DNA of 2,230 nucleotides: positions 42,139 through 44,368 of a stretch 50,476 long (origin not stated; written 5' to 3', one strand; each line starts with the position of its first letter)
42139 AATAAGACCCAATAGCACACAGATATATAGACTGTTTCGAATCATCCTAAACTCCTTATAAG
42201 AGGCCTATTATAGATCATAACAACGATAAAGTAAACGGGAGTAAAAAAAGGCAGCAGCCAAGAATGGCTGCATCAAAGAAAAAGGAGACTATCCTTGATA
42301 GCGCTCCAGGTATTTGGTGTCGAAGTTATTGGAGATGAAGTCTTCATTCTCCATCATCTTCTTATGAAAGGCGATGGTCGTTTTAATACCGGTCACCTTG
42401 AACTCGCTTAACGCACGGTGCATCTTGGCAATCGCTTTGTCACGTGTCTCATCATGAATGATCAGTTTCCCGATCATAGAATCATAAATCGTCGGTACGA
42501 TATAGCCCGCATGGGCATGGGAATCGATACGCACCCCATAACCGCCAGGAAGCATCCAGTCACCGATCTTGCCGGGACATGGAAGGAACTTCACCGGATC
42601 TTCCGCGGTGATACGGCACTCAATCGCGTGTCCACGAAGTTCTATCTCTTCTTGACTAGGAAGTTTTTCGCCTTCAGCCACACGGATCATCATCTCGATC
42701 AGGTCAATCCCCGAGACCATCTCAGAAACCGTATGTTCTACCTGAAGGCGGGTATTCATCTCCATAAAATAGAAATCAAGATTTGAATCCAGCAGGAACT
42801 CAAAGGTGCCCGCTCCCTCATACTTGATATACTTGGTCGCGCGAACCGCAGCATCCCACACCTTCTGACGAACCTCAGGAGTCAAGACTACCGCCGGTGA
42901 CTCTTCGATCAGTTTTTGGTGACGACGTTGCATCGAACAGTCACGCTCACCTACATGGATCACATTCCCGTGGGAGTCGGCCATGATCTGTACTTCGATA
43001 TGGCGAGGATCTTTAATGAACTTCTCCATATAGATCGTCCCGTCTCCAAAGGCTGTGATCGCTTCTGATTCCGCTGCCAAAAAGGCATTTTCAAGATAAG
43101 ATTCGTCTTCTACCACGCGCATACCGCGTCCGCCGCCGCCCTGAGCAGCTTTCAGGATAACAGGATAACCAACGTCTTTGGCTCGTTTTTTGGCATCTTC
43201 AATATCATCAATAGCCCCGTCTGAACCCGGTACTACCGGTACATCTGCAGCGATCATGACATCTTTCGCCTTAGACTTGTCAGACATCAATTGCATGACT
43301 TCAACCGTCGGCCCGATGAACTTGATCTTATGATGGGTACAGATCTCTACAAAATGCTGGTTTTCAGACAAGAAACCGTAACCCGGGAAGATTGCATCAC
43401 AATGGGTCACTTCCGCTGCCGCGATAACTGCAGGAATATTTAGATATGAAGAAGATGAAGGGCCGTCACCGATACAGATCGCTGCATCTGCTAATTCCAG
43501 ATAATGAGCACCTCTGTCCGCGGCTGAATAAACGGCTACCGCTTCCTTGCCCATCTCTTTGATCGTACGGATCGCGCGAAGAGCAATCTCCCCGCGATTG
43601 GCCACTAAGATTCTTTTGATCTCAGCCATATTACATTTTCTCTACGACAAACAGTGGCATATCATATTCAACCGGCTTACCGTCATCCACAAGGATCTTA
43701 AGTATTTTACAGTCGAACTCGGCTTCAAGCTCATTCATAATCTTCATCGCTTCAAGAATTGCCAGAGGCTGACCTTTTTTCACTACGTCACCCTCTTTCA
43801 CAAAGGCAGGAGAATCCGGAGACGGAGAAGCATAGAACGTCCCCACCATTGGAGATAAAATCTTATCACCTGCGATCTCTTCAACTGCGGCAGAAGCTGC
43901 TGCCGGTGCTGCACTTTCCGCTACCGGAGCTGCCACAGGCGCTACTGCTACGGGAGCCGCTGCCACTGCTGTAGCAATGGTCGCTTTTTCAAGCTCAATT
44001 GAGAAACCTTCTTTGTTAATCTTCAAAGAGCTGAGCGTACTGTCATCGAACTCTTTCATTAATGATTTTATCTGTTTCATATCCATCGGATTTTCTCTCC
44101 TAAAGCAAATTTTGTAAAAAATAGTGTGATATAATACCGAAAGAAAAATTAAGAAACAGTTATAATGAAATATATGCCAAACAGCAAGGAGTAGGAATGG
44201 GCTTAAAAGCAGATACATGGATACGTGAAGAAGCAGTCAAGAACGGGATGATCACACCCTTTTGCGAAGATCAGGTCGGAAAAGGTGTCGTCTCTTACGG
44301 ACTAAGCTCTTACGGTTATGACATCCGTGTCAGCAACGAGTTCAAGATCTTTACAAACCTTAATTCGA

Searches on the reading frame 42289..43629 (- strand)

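Call 58: search_protein_families(library=pfam, proteins=[window:42289-43629:-], max_evalue=0.00001)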
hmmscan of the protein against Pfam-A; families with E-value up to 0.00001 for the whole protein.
window:42289-43629:- (446 aa): 5 families
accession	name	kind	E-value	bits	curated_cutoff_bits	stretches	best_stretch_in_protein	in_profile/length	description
PF02786.22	CPSase_L_D2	-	3.9e-79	265.5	19.8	1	117-324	1-209/211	Carbamoyl-phosphate synthase L chain, ATP binding domain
PF00289.28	Biotin_carb_N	-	1e-41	142.3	25.5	1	4-112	2-110/110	Biotin carboxylase, N-terminal domain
PF02785.25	Biotin_carb_C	-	1.7e-38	131.5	32.4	1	337-443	1-108/108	Biotin carboxylase C-terminal domain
PF07478.18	Dala_Dala_lig_C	-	7.7e-12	45.6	24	1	146-293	28-174/204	D-ala D-ala ligase C-terminus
PF02222.28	ATP-grasp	-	1.2e-07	32.1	27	1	140-282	16-151/179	ATP-grasp domain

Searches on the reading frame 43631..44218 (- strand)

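Call 58: search_protein_families(library=pfam, proteins=[window:43631-44218:-], max_evalue=0.00001)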
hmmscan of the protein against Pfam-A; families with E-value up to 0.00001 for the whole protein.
window:43631-44218:- (195 aa): 2 families
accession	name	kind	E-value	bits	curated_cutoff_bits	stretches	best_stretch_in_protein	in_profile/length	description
PF00364.28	Biotin_lipoyl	-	6.8e-20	71.1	22.1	1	119-191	2-72/73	Biotin-requiring enzyme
PF13533.13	Biotin_lipoyl_2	-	3.9e-06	27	29.8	0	139-156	15-32/32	Biotin-lipoyl like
